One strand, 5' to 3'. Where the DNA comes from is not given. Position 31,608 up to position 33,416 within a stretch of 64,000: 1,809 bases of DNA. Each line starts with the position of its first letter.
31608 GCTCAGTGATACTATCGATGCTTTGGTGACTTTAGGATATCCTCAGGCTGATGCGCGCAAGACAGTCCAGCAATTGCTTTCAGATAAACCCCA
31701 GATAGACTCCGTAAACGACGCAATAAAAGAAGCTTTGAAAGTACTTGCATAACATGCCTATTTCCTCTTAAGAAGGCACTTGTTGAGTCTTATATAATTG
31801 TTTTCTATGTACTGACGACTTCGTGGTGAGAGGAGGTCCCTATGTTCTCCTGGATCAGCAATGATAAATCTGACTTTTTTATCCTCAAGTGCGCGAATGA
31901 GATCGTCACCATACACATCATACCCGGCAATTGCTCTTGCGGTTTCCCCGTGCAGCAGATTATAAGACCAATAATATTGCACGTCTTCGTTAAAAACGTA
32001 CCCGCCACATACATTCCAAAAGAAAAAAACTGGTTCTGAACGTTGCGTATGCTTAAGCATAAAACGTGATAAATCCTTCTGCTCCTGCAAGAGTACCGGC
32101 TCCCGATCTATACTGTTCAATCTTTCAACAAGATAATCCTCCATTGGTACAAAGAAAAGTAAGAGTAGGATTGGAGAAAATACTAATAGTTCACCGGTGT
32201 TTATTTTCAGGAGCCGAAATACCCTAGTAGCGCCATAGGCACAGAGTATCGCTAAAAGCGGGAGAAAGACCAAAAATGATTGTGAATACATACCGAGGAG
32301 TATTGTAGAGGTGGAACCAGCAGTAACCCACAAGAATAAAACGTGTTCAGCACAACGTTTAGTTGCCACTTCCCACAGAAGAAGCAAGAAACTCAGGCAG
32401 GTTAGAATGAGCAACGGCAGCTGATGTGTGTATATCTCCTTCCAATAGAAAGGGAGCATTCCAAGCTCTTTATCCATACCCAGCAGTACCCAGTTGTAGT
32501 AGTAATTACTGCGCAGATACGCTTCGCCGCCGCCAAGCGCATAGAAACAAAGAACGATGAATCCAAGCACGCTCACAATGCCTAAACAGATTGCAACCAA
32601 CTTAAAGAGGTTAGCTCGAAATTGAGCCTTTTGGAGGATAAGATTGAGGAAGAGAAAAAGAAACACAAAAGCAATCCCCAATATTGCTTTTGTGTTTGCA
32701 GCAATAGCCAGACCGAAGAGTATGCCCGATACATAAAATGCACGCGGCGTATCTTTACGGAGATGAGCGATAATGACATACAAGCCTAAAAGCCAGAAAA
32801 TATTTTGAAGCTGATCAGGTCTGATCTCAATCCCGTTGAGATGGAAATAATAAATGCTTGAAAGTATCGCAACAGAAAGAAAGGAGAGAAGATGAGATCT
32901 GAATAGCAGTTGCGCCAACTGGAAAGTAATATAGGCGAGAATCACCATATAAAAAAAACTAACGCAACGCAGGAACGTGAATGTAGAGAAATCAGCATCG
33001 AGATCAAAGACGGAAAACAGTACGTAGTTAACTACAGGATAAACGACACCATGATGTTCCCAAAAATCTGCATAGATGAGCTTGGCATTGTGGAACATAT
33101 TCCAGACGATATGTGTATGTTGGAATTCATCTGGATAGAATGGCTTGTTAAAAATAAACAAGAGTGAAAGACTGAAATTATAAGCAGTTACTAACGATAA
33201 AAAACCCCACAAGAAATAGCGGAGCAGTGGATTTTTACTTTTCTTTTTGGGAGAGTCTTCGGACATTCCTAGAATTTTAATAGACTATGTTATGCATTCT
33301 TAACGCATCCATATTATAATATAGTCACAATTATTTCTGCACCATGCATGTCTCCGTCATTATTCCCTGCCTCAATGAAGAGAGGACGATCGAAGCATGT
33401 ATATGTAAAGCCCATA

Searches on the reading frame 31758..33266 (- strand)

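Call 26: search_protein_families(library=pfam, proteins=[window:31758-33266:-], max_evalue=0.01)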
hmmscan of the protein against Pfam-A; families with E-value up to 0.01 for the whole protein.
window:31758-33266:- (502 aa): 1 family
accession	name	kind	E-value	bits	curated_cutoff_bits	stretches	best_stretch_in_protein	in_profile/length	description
PF13231.12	PMT_2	-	1.8e-09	38.4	26.1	1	77-231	4-152/160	Dolichyl-phosphate-mannose-protein mannosyltransferase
